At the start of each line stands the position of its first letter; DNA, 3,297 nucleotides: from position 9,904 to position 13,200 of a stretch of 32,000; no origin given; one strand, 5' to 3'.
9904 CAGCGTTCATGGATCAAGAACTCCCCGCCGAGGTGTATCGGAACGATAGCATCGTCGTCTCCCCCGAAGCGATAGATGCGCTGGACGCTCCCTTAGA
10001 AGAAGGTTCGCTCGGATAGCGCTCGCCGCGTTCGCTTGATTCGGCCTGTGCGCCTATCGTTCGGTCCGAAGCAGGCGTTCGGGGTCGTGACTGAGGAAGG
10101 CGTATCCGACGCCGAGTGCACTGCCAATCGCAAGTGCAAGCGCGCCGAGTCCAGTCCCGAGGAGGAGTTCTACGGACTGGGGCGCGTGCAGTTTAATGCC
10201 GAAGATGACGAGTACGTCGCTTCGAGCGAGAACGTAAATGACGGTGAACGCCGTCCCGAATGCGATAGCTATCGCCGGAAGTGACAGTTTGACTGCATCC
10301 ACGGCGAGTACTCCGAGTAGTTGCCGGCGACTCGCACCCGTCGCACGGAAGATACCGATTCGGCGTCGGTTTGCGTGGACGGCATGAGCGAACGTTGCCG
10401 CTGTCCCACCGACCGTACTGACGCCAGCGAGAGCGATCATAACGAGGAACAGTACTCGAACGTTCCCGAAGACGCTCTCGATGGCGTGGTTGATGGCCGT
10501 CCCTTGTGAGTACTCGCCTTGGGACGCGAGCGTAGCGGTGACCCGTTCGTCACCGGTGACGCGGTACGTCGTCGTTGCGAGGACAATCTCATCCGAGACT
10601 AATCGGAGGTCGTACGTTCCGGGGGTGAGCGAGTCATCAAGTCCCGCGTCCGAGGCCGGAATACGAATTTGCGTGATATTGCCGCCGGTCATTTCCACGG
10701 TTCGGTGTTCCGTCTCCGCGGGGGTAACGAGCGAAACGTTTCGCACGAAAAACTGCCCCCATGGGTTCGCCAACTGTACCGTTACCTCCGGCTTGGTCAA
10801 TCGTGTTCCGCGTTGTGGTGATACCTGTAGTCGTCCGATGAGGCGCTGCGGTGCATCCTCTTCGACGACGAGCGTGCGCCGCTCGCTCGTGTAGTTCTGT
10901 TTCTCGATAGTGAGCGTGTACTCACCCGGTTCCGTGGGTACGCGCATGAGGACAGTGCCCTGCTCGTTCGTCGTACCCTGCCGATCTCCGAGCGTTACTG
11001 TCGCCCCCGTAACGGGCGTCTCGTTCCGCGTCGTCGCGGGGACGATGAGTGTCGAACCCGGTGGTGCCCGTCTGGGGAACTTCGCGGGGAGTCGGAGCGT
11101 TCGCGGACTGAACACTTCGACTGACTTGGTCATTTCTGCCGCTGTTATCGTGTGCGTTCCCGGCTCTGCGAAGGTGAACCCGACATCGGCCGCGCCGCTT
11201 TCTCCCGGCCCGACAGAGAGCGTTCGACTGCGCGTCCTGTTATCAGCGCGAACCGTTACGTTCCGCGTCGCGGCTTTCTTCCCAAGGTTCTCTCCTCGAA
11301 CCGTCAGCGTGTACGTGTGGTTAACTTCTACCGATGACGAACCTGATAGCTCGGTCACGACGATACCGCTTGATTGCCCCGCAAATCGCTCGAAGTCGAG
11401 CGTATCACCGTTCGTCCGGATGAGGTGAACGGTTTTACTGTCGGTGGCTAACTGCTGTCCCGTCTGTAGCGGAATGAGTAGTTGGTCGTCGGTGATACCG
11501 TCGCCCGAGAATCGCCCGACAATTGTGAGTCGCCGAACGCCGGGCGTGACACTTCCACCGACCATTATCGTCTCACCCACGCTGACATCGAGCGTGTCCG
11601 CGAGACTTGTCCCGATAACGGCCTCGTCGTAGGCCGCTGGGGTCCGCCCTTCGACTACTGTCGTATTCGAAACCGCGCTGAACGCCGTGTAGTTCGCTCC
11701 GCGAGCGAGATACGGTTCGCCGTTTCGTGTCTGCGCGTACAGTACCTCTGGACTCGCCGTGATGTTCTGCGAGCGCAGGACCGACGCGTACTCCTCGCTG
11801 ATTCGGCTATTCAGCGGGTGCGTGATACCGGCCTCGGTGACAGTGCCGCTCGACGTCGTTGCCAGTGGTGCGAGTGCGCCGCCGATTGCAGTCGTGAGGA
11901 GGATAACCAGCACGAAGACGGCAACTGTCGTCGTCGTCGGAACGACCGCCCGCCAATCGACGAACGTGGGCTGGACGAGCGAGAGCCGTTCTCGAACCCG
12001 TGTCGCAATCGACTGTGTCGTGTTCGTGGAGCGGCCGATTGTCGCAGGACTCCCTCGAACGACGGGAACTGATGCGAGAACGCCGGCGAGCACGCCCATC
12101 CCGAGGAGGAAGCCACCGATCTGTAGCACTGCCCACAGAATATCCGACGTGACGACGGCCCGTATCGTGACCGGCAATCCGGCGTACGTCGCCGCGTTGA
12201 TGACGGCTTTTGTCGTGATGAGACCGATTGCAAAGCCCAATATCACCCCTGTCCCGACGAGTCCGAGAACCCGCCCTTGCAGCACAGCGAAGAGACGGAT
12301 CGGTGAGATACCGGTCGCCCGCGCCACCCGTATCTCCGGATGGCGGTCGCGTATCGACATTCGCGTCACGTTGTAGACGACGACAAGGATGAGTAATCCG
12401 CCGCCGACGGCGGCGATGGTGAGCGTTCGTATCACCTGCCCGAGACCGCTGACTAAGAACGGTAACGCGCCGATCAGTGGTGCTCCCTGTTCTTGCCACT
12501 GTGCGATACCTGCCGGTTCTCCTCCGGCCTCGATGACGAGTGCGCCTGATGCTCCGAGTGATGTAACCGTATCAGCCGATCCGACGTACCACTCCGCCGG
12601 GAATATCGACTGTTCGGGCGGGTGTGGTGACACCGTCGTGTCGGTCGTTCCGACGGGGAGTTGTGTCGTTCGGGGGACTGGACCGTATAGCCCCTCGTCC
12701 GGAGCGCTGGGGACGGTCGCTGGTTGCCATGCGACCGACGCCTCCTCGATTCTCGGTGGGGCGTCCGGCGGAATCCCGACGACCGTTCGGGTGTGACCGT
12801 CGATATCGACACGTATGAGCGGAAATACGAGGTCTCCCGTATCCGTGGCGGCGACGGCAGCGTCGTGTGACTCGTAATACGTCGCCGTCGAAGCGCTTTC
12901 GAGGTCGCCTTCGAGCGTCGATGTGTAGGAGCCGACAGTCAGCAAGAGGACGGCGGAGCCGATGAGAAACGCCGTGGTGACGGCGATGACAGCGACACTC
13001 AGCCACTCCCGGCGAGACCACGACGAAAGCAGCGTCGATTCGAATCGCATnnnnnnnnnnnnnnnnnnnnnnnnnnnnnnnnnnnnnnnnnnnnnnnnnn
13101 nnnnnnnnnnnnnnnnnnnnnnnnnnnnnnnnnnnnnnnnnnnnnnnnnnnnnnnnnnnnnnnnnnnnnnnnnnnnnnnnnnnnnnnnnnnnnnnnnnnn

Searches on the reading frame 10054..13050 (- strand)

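Call 26: search_protein_families(library=pfam, proteins=[window:10054-13050:-], max_evalue=0.001)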
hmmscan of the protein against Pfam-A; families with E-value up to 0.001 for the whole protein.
window:10054-13050:- (998 aa): 2 families
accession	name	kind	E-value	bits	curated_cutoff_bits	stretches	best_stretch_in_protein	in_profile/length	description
PF02687.27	FtsX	-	9.8e-18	64.8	25.5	2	870-989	2-119/120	FtsX-like permease C-terminal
PF13620.12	CarboxypepD_reg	-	5.9e-06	27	32.3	1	675-737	9-77/82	Carboxypeptidase regulatory-like domain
